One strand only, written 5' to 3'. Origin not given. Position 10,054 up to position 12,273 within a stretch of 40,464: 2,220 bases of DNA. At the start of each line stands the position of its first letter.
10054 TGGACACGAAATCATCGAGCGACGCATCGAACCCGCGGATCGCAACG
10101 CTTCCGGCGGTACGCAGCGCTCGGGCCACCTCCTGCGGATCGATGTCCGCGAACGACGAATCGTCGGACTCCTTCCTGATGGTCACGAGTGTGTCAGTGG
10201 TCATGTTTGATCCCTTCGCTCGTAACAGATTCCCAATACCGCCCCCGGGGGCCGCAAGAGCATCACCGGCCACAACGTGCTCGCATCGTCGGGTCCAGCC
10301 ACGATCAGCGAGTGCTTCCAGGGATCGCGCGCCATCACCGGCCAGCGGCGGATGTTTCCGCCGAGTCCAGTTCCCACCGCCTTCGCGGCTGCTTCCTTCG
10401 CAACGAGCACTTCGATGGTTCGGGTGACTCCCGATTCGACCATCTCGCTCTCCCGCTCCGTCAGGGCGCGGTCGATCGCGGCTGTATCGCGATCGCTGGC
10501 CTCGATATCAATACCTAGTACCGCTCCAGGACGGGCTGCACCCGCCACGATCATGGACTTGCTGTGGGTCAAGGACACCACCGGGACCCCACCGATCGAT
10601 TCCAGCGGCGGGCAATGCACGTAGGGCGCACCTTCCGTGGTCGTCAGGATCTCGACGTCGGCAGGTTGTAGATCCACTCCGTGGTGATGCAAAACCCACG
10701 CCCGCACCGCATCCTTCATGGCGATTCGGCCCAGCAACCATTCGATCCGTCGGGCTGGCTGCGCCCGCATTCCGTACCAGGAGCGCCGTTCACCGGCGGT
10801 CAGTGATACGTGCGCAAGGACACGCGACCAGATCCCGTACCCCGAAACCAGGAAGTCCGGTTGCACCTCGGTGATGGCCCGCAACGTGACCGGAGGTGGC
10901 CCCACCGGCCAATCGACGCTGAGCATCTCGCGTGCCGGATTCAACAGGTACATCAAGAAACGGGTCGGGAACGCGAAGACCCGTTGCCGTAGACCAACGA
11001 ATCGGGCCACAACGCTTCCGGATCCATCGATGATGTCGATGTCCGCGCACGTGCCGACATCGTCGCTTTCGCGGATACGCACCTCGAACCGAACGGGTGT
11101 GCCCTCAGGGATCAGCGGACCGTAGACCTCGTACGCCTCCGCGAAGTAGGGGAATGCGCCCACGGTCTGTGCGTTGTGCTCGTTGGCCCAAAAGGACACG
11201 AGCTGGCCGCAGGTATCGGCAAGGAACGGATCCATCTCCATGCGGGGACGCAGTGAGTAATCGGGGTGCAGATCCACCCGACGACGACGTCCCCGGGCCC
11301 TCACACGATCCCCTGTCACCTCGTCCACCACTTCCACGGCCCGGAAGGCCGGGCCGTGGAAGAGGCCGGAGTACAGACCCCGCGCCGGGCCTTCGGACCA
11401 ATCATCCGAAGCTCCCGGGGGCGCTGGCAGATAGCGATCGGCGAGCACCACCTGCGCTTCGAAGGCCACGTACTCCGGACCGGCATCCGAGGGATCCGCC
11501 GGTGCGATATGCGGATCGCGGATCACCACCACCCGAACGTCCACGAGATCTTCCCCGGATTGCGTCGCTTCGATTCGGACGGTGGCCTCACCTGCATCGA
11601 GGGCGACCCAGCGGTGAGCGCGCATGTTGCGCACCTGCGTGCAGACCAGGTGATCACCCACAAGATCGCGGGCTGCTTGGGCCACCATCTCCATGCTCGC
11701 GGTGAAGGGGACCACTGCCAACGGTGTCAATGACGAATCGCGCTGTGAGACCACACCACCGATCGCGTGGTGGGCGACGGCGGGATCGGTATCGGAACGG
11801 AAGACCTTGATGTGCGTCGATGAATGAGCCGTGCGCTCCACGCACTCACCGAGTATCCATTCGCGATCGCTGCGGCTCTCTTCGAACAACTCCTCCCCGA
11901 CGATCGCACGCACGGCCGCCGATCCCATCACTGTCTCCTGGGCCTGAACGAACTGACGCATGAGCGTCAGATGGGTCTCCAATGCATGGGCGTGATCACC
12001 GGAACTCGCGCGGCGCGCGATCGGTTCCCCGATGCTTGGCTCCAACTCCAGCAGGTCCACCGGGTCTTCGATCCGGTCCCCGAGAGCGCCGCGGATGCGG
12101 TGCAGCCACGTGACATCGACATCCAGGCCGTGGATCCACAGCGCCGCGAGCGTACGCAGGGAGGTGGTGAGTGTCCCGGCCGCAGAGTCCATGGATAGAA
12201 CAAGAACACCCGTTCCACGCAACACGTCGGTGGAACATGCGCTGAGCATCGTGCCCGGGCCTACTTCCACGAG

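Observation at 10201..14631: Synthase B: a second active-looking KS-AT-DH with an integrated Sfp-type PPTase and no carrier domain of its own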

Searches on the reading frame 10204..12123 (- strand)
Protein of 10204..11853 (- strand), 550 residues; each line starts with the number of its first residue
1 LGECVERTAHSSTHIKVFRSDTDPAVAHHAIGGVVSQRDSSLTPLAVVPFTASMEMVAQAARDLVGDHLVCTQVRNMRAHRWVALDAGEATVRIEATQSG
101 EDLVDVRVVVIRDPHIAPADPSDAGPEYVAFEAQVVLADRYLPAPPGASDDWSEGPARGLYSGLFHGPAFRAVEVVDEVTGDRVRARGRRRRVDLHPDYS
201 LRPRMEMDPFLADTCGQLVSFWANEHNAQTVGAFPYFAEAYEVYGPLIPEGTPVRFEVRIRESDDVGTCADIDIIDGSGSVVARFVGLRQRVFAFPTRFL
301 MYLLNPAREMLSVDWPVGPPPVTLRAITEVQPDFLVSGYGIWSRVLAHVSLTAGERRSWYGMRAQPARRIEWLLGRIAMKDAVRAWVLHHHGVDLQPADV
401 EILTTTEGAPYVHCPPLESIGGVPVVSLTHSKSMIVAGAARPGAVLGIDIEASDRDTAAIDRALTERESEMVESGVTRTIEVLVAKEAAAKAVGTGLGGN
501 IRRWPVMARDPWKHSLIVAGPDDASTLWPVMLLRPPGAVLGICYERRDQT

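Call 33: find_homologous_proteins(query=window:10204-11853:-, max_evalue=0.001)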
Query window:10204-11853:- (550 aa): 9 proteins with E <= 0.001 among 8000 candidates.
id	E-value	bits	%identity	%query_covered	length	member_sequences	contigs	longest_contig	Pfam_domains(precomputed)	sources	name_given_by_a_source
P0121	0.0e+0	1120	90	100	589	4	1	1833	PF01648.26,PF21089.4,PF14765.13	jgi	-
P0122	1.6e-75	273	39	87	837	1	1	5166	PF01648.26,PF21089.4,PF00550.32,PF14765.13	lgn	-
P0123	8.4e-75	271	97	25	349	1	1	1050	PF21089.4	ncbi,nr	ncbi:MAG: hypothetical protein EBY60_10595, partial [Actinobacteria bacterium]|nr:hypothetical prote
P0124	2.0e-70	256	33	93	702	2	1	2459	PF01648.26,PF14765.13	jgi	jgi:phosphopantetheinyl transferase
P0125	4.6e-62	229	35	93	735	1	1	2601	PF01648.26,PF21089.4,PF00550.32,PF14765.13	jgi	jgi:phosphopantetheinyl transferase/acyl carrier protein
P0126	9.7e-49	185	36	74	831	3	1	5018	PF21089.4,PF14765.13,PF00698.27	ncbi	ncbi:MAG: polyketide synthase dehydratase domain-containing protein, partial [Pseudonocardiaceae bac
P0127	1.8e-40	157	33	68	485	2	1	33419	PF14765.13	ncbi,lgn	-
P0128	7.9e-36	142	35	55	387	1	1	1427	PF01648.26,PF14765.13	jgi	jgi:phosphopantetheinyl transferase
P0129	7.2e-19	86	29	84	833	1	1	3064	PF01648.26,PF14765.13,PF00698.27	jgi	jgi:phosphopantetheinyl transferase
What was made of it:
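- Tried and rejected: Word-indexed search with the DH-PPTase half alone (call 33).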

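Call 51: predict_structure(alignment_id=A3)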
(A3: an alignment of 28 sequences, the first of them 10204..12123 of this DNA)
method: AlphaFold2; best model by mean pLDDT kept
length: 640 residues; sequences in the alignment: 28
mean_pLDDT: 83.3   pTM: 0.80
mean pLDDT of the five models: 83.3, 82.8, 81.8, 80.8, 80.6
residues with pLDDT >= 90: 347; 70-90: 166; 50-70: 61; < 50: 66
segments of 3 or more residues with pLDDT < 50: 1-4, 17-28, 30-41, 62-84, 204-215
pLDDT, mean of each block of 10 residues (from residue 1): 50 51 41 45 56 64 46 40 63 93 93 86 88 92 97 93 97 89 96 96 52 63 98 88 70 76 91 93 68 85 93 82 92 93 95 90 94 97 89 91 79 86 85 94 92 86 96 94 93 92 91 91 90 93 90 92 91 96 88 92 88 90 90 74
secondary structure, 60 per line:
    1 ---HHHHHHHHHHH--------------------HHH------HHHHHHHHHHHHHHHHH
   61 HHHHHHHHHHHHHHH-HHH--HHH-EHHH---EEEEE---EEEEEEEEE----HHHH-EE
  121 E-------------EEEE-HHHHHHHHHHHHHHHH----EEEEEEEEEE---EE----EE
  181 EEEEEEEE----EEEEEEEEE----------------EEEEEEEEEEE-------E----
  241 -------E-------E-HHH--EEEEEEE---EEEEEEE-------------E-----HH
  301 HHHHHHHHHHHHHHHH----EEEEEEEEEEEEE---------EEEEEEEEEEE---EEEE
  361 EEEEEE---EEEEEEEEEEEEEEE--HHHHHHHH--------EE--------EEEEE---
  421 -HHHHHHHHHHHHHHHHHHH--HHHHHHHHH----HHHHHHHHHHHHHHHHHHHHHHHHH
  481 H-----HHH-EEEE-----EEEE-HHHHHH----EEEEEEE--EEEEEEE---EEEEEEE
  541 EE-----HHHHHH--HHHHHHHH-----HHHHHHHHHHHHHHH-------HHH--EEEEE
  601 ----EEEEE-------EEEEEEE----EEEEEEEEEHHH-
elements in order: H4-14 H44-75 E93-97 E101-109 H114-117 E119-121 E135-138 H140-155 E160-169 E179-188 E193-201 E218-228 E263-269 E273-279 H299-316 E321-333 E343-353 E357-366 E370-384 H387-394 E413-417 H422-440 H443-451 H456-481 E491-494 E500-503 H505-510 E515-521 E524-530 E534-542 H548-553 H556-563 H569-583 E596-600 E605-609 E617-623 E628-636
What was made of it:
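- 11851..12090 (-): AT-DH linker (aa 851-930). It contains no carrier domain and has one conserved helix (about aa 883-914). The AF2 model shows low confidence plus a single helix (call 51).
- Checked: The structure model shows a disordered linker with one long helix, not a four-helix bundle (call 51).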

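Call 55: fold_search(model_id=the predicted structure, library=pdb)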
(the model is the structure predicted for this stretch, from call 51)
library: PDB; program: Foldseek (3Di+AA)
matches with E <= 10: 1286; with E <= 0.001: 318
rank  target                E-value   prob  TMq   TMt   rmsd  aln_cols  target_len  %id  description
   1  8qk4_A                4.2e-18  1.00  0.37  0.78   3.4       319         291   18  Dehydratase domain (PksJ DH1) from the bacillaene trans-AT PKS (released 2024-09-25)
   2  3kg6_B                8.0e-17  1.00  0.35  0.76   3.9       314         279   15  Dehydratase domain from CurF module of Curacin polyketide synthase (released 2010-01-19)
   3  3kg6_A                1.3e-16  1.00  0.34  0.75   4.1       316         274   15  Dehydratase domain from CurF module of Curacin polyketide synthase (released 2010-01-19)
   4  8qk4_B                2.0e-16  1.00  0.37  0.81   3.6       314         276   18  Dehydratase domain (PksJ DH1) from the bacillaene trans-AT PKS (released 2024-09-25)
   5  3kg6_D                3.3e-16  1.00  0.34  0.74   4.2       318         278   15  Dehydratase domain from CurF module of Curacin polyketide synthase (released 2010-01-19)
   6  6mbh                  5.2e-16  1.00  0.35  0.72   4.6       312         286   17  GphF DH1 P1711L, L1744P variant: An isomerase-inactive variant of GphF DH1 (released 2018-09-19)
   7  3kg6_C                6.6e-16  1.00  0.35  0.76   4.0       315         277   16  Dehydratase domain from CurF module of Curacin polyketide synthase (released 2010-01-19)
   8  5il6_A                8.3e-16  1.00  0.35  0.77   3.9       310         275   16  Crystal structure of the dehydratase domain of RzxB from Pseudomonas fluorescens (released 2017-03-29)
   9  5bp4_R                1.5e-15  1.00  0.36  0.36   3.7       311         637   20  Modifying region (DH-ER-KR) of a mycocerosic acid synthase-like (MAS-like) PKS (released 2016-03-09)
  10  3kg8_B                1.5e-15  1.00  0.35  0.76   4.2       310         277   15  Dehydratase domain from CurJ module of Curacin polyketide synthase (released 2010-01-19)
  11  5bp4_L                2.1e-15  1.00  0.36  0.26   3.8       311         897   20  Modifying region (DH-ER-KR) of a mycocerosic acid synthase-like (MAS-like) PKS (released 2016-03-09)
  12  5bp4_I                2.2e-15  1.00  0.37  0.36   6.0       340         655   19  Modifying region (DH-ER-KR) of a mycocerosic acid synthase-like (MAS-like) PKS (released 2016-03-09)
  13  5bp4_A                2.7e-15  1.00  0.36  0.22   3.8       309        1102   20  Modifying region (DH-ER-KR) of a mycocerosic acid synthase-like (MAS-like) PKS (released 2016-03-09)
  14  5tz6_A                3.2e-15  1.00  0.36  0.75   4.2       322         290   15  Crystal Structure of CurJ Dehydratase H978F Inactive Mutant In Complex with Compound 21 (released 2017-01-11)
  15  5bp4_E                4.1e-15  1.00  0.36  0.22   3.9       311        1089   20  Modifying region (DH-ER-KR) of a mycocerosic acid synthase-like (MAS-like) PKS (released 2016-03-09)
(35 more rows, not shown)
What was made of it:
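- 10906..11850 (-): B dehydratase (aa 931-1245). PKS-type double hotdog with His958 (HHAIGG), LFHGPAF and Asp1142-x3-Gln1146. Foldseek best hits are PksJ DH1 and CurF DH, E 4e-18, TM to target 0.78 (call 55).
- Tried and rejected: Foldseek on the 640-residue linker-DH-PPTase model (call 55).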

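Call 73: search_dna_similar(query=window:10204-11853:-, collection=plasmids, mode=protein, max_evalue=0.001, max_rows=30)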
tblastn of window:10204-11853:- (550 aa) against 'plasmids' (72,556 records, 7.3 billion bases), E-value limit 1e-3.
Records with a match: 6; places in all: 6; records where one place covers at least 80% of the query: 0.
Best place of each record, by identity: <60% 6.
By first word of the organism name: Streptomyces 2; Methylosinus 1; Rhodobacteraceae 1; Beijerinckia 1; Enterococcus 1.
By predicted mobility (MOB-suite, as given by PLSDB): mobilizable 3; non-mobilizable 2; conjugative 1.
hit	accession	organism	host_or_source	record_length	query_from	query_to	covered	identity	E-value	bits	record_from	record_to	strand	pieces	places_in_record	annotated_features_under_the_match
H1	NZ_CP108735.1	Streptomyces sp. NBC_00984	-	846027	121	520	73%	31.5%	5e-18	96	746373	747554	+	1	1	beta-ketoacyl synthase N-terminal-like domain-containing protein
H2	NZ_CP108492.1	Streptomyces sp. NBC_01243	-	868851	121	520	73%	31.5%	9e-18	95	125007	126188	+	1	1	beta-ketoacyl synthase N-terminal-like domain-containing protein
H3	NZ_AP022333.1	Methylosinus sp. C49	-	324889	16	451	79%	28.5%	7e-17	92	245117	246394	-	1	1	4'-phosphopantetheinyl transferase superfamily protein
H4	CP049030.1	Rhodobacteraceae bacterium SC52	Apostichopus japonicus,pure ...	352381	45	451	74%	28.7%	1e-24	116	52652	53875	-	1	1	4'-phosphopantetheinyl transferase superfamily protein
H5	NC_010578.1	Beijerinckia indica subsp. indica ATCC 9039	-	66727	45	472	78%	26.7%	4e-19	99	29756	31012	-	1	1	4'-phosphopantetheinyl transferase superfamily protein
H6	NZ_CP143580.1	Enterococcus faecalis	Homo sapiens,bacterial isolate,sonicate ...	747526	324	437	21%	36.5%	3e-4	52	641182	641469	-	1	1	acpS: holo-ACP synthase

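Call 74: get_annotated_region(hit=H5, flank=12000)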
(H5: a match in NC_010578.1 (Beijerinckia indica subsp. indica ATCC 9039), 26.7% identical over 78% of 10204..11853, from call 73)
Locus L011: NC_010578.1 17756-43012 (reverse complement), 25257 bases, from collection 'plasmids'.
description: Beijerinckia indica subsp. indica ATCC 9039 plasmid pBIND02, complete sequence
organism: Beijerinckia indica subsp. indica ATCC 9039 (NCBI taxid 395963)
taxonomy: Bacteria; Pseudomonadota; Alphaproteobacteria; Hyphomicrobiales; Beijerinckiaceae; Beijerinckia; Beijerinckia indica; Beijerinckia indica subsp. indica ATCC 9039
host: -; source: -; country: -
typing (MOB-suite, as given by PLSDB): non-mobilizable; replicon rep_cluster_499
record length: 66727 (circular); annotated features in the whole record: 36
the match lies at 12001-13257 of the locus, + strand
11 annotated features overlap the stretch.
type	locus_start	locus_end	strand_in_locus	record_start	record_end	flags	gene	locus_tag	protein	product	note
CDS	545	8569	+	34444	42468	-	-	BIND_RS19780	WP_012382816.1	type I polyketide synthase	-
CDS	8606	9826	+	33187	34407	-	-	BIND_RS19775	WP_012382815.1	3-oxoacyl-[acyl-carrier-protein] synthase III C-terminal domain-containing protein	-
CDS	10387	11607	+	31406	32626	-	-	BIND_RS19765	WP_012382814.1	3-oxoacyl-[acyl-carrier-protein] synthase III C-terminal domain-containing protein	-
CDS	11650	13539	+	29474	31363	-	-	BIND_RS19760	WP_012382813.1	4'-phosphopantetheinyl transferase superfamily protein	-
CDS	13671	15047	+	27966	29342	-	-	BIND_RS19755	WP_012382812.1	glycosyltransferase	-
CDS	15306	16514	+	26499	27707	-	-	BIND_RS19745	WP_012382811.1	ABC transporter permease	-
CDS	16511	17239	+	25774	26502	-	-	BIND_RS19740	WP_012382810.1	ABC transporter ATP-binding protein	-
CDS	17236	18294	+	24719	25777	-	-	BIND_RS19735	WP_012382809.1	efflux RND transporter periplasmic adaptor subunit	-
CDS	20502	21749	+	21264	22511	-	-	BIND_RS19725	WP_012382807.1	replication initiator protein A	-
CDS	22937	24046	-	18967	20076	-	-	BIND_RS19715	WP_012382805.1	ParB/RepB/Spo0J family partition protein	GO:0007059 - chromosome segregation [Evidence IEA]; GO:0000910 - cytokinesis [Evidence IEA]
CDS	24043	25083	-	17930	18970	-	-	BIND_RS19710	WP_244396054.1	AAA family ATPase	-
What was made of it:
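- On ArsA/ArsD type I FAS (Type P): They are present in the Beijerinckia locus L011 (call 74).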

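Call 77: search_protein_families(library=pfam, proteins=[L011:11650-13539:+, L011:545-8569:+], max_evalue=0.001)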
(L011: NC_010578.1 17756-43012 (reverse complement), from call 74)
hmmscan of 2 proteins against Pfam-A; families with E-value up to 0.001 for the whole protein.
L011:11650-13539:+ (629 aa): 2 families
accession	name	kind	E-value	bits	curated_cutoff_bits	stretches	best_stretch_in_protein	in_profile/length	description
PF01648.25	ACPS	-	1.3e-15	57.8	25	1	508-594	1-94/111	4'-phosphopantetheinyl transferase superfamily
PF14765.12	PS-DH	-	5.7e-11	42.7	23.7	1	217-356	8-152/166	Polyketide synthase dehydratase N-terminal domain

L011:545-8569:+ (2674 aa): 9 families
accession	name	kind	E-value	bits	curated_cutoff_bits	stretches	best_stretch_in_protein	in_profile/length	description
PF00109.32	ketoacyl-synt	-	9.5e-65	219.1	20.8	1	686-963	2-252/252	Beta-ketoacyl synthase, N-terminal domain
PF02801.28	Ketoacyl-synt_C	-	6.7e-40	136.2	20.8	1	971-1088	1-118/119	Beta-ketoacyl synthase, C-terminal domain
PF00698.26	Acyl_transf_1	-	1.2e-38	133.8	32.7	1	1265-1546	3-268/319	Acyl transferase domain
PF08659.16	KR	-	1.6e-33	116.6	22.6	1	2391-2615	2-179/180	KR domain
PF03060.21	NMO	-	1.8e-22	80.6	28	2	312-584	2-285/331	Nitronate monooxygenase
PF00106.31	adh_short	-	8.5e-16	58.5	26.6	1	2474-2616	36-184/195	short chain dehydrogenase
PF13561.12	adh_short_C2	-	2e-12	47.6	27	1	2477-2603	34-163/236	Enoyl-(Acyl carrier protein) reductase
PF00550.31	PP-binding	-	3e-11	43.8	20.8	2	2032-2077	3-47/67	Phosphopantetheine attachment site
PF16197.11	KAsynt_C_assoc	-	2.5e-09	38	33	1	1091-1203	1-105/111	Ketoacyl-synthetase C-terminal extension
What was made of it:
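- Closest known: ArsA/ArsD type I fatty acid synthase of the Azotobacter vinelandii phenolic-lipid. Different: The ArsD-like protein of Beijerinckia has no KS-AT in front of its DH-PPTase (call 77).
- The ArsA/ArsD pair has no second KS-AT (calls 74, 77).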

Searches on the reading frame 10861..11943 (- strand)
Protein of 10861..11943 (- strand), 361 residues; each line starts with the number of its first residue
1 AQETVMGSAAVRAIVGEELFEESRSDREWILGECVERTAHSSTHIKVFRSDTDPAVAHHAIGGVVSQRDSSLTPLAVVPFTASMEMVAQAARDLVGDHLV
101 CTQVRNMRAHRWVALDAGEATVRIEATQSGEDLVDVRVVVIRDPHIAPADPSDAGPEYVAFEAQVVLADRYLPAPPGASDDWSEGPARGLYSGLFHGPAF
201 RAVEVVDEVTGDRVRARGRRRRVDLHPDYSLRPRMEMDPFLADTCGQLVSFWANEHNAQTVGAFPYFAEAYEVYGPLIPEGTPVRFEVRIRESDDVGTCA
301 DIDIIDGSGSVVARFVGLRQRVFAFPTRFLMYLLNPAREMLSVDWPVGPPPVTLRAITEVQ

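Call 24: search_protein_families(library=pfam, proteins=[window:10861-11943:-], max_evalue=10)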
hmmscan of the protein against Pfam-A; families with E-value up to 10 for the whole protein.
window:10861-11943:- (361 aa): 3 families
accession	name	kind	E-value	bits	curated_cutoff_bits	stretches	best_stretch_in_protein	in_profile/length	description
PF14765.12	PS-DH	-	4.4e-12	46.3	23.7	1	192-322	29-158/166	Polyketide synthase dehydratase N-terminal domain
PF21089.3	PKS_DH_N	-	7.2e-06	26.3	27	1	47-138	21-100/103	Polyketide synthase dehydratase domain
PF19135.5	DUF5818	-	2.4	8.2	27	1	119-136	34-51/57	Protein of unknown function (DUF5818)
